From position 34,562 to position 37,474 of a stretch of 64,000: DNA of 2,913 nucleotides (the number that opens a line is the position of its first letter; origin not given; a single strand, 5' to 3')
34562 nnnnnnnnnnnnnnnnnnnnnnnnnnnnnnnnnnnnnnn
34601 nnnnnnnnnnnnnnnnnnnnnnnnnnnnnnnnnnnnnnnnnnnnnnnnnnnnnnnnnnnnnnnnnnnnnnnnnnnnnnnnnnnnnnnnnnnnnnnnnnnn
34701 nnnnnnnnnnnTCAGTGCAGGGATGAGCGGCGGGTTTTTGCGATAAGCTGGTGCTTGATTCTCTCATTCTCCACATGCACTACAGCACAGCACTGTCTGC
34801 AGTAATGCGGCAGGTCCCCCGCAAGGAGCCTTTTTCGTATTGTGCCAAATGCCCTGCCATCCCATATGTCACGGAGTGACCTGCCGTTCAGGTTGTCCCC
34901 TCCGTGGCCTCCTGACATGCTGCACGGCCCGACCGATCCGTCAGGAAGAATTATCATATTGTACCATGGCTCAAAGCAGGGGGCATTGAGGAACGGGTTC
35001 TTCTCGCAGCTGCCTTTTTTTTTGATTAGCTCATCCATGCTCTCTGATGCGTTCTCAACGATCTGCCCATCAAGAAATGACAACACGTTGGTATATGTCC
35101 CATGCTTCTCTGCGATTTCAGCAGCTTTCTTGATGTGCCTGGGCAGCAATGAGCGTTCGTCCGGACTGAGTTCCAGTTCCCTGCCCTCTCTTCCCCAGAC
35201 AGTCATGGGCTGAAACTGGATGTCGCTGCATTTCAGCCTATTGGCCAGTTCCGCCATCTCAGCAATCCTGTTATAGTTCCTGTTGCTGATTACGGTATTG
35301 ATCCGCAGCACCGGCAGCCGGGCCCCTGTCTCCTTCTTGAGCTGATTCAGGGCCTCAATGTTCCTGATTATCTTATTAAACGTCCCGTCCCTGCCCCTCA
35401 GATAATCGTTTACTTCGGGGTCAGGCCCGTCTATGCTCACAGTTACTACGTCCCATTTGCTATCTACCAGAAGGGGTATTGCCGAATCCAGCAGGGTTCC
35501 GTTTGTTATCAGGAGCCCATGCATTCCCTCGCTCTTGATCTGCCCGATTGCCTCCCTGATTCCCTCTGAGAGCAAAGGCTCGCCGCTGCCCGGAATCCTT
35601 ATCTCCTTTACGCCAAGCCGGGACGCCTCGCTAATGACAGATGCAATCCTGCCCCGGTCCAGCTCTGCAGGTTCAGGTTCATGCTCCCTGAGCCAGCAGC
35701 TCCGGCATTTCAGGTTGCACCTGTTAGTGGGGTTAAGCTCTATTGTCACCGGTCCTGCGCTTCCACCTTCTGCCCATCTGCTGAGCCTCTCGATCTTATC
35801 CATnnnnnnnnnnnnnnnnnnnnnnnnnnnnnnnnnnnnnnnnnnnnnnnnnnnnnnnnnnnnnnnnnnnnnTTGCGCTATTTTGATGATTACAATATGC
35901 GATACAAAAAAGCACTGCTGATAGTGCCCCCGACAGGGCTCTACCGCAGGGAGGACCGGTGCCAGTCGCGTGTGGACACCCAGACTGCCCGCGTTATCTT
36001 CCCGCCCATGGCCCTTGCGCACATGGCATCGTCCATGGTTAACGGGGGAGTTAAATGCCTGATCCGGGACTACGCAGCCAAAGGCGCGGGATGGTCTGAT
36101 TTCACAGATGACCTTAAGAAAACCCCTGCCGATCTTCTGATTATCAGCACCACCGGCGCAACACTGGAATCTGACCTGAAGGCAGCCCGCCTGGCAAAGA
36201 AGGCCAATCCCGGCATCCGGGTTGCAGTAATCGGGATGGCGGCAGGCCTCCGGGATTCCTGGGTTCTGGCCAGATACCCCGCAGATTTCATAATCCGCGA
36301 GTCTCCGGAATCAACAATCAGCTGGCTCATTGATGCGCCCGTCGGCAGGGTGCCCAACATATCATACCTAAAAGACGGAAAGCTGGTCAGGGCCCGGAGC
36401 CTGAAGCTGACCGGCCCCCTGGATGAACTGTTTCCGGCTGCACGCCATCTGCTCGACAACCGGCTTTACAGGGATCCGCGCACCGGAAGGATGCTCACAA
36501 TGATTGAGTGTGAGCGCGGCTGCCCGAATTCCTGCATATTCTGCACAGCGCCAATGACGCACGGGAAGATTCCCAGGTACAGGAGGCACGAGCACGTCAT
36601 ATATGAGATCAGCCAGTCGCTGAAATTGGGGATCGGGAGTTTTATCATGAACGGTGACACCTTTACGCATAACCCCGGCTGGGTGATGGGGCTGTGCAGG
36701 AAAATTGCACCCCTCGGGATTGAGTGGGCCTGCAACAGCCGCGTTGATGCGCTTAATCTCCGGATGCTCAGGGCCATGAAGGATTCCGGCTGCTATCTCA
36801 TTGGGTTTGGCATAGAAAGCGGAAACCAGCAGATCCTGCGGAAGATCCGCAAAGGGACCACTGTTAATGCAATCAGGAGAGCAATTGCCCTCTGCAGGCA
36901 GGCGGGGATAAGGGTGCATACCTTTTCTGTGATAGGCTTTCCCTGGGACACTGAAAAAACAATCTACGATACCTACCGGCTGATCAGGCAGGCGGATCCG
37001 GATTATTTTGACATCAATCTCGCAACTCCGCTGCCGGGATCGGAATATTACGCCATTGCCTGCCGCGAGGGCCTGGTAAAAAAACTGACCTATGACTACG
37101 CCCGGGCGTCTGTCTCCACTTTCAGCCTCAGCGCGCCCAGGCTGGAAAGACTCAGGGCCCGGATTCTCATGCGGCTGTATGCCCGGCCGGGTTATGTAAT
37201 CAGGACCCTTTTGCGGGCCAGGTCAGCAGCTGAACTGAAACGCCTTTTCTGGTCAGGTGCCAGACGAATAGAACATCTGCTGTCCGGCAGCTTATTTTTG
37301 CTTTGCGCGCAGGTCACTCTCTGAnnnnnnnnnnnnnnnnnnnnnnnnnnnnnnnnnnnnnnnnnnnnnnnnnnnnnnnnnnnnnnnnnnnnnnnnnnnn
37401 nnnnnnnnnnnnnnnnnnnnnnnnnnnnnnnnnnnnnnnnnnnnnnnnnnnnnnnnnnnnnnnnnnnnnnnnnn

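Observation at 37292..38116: Ribbon-helix-helix (CopG-like) domain fused to a sugar-phosphate nucleotidyltransferase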

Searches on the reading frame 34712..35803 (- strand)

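Call 36: search_protein_families(library=pfam, proteins=[window:34712-35803:-], max_evalue=0.00001)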
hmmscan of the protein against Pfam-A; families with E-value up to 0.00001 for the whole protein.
window:34712-35803:- (363 aa): 2 families
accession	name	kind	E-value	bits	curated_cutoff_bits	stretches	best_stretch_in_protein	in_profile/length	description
PF04055.27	Radical_SAM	-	2.7e-21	76.9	29.5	1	24-186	2-165/166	Radical SAM superfamily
PF13186.11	SPASM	-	1.6e-09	38.4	21.5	1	276-338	1-66/67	Iron-sulfur cluster-binding domain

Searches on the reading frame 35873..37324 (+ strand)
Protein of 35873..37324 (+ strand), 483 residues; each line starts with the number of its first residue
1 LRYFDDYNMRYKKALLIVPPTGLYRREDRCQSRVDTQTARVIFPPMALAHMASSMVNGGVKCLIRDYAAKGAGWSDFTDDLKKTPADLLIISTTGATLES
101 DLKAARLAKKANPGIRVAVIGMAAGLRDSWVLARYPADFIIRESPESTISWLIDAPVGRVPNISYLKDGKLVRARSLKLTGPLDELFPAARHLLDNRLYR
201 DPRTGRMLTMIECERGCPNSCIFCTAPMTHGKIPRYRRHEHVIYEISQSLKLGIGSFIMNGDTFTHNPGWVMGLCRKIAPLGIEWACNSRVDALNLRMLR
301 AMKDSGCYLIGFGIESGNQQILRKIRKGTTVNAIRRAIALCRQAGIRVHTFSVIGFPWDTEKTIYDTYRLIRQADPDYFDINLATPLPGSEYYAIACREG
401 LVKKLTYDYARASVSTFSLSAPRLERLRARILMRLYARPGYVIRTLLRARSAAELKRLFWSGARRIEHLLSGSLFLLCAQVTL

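Call 36: search_protein_families(library=pfam, proteins=[window:35873-37324:+], max_evalue=0.00001)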
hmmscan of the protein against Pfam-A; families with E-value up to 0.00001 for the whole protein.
window:35873-37324:+ (483 aa): 2 families
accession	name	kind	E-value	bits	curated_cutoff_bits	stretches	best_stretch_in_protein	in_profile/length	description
PF04055.27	Radical_SAM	-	8e-20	72.1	29.5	1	215-371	5-166/166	Radical SAM superfamily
PF02310.24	B12-binding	-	1.6e-07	31.6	32.1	1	34-148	3-116/121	B12 binding domain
